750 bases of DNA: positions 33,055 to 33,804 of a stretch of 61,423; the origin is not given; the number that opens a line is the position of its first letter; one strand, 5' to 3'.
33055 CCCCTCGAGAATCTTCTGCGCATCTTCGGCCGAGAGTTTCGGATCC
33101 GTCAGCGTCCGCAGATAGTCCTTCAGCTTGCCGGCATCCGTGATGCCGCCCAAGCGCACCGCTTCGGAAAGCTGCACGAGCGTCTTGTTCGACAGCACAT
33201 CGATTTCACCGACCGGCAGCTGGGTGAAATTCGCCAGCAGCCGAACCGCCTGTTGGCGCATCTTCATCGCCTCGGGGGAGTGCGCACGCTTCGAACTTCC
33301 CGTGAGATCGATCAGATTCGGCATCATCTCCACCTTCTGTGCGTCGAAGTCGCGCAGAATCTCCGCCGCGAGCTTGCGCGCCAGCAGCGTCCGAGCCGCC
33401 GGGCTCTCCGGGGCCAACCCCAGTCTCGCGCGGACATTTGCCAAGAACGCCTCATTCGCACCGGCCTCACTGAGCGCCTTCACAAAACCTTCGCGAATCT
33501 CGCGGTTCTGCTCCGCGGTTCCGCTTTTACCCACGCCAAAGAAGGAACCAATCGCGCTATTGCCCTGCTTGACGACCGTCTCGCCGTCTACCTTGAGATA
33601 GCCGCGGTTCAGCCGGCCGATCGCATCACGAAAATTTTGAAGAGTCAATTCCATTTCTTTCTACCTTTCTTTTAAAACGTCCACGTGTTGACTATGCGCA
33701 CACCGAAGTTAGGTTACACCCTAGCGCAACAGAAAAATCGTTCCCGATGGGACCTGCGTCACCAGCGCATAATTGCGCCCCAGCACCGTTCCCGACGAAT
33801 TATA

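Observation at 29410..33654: Giant 1414-aa cytoplasmic coiled-coil protein built around an intact ABC1/UbiB-type atypical kinase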

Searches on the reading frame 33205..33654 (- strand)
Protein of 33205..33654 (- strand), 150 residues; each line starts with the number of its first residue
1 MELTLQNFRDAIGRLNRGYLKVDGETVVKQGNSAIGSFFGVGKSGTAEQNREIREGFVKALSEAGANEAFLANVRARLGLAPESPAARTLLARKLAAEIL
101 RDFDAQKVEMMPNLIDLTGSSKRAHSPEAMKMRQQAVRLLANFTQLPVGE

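Call 82: search_solved_structures(query=A5, max_evalue=10, show_alignments=1)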
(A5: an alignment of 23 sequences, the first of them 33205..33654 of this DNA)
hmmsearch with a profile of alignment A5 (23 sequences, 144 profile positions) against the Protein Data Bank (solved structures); distinct sequences matched with E-value up to 10: 1.
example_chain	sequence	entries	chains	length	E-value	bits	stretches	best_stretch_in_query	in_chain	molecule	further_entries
9q1s_K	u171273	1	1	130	1.3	12.6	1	57-88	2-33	eL1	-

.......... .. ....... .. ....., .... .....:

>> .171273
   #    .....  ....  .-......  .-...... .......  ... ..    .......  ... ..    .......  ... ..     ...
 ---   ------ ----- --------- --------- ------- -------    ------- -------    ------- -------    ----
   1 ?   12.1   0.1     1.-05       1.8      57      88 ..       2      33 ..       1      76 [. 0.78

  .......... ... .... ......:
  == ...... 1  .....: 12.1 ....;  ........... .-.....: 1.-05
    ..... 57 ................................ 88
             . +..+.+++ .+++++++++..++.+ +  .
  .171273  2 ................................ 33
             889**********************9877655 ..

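Call 83: search_protein_families(library=pfam, alignment_id=A5, max_evalue=1)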
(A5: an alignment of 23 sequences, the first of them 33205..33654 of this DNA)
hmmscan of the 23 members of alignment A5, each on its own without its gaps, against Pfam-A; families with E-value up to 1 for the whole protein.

A. member 1, window:33205-33654:- (150 aa): 2 families
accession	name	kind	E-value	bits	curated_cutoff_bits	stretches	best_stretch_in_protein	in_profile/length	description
PF17243.7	POTRA_TamA_1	-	0.044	14.3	26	1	65-99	6-41/74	POTRA domain TamA domain 1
PF07542.16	ATP12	-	0.17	12.5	27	1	91-144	38-93/124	ATP12 chaperone protein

B. families by the number of members that match (of 23 scanned): 19 families
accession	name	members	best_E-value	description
PF05626.16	DUF790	1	0.011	Protein of unknown function (DUF790)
PF14561.12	TPR_20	1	0.017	Tetratricopeptide repeat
PF02082.26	Rrf2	1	0.021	Iron-dependent Transcriptional regulator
PF22999.2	LTN1_E3_ligase_6th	1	0.035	LTN1 family HEAT repeat region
PF17243.7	POTRA_TamA_1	1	0.044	POTRA domain TamA domain 1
PF13393.11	tRNA-synt_His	1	0.072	Histidyl-tRNA synthetase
PF20818.2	TelK_stirrup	1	0.075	Protelomerase, stirrup domain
PF09025.15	T3SS_needle_reg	1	0.1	YopR, type III needle-polymerisation regulator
PF01885.22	PTS_2-RNA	1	0.11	RNA 2'-phosphotransferase, Tpt1 / KptA family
PF19472.4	DUF6009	1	0.11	Family of unknown function (DUF6009)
PF25279.1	Beta_prop_At2g24240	1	0.12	At2g24240-like, C-terminal beta propeller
PF05343.19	Peptidase_M42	1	0.13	M42 glutamyl aminopeptidase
PF16371.11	MetallophosN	1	0.13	N terminal of Calcineurin-like phosphoesterase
PF08433.16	KTI12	1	0.13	Chromatin associated protein KTI12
PF05354.17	Phage_attach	1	0.14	Phage Head-Tail Attachment protein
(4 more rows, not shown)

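Call 84: find_homologous_proteins(query=A5, max_evalue=10)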
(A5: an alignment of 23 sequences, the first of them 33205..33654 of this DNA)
Query A5 (23 sequences) (150 aa, profile of the alignment): 1 proteins with E <= 10 among 4268 candidates.
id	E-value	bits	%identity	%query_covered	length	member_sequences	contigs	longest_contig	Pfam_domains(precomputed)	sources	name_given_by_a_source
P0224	3.9e-24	104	89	76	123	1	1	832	-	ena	-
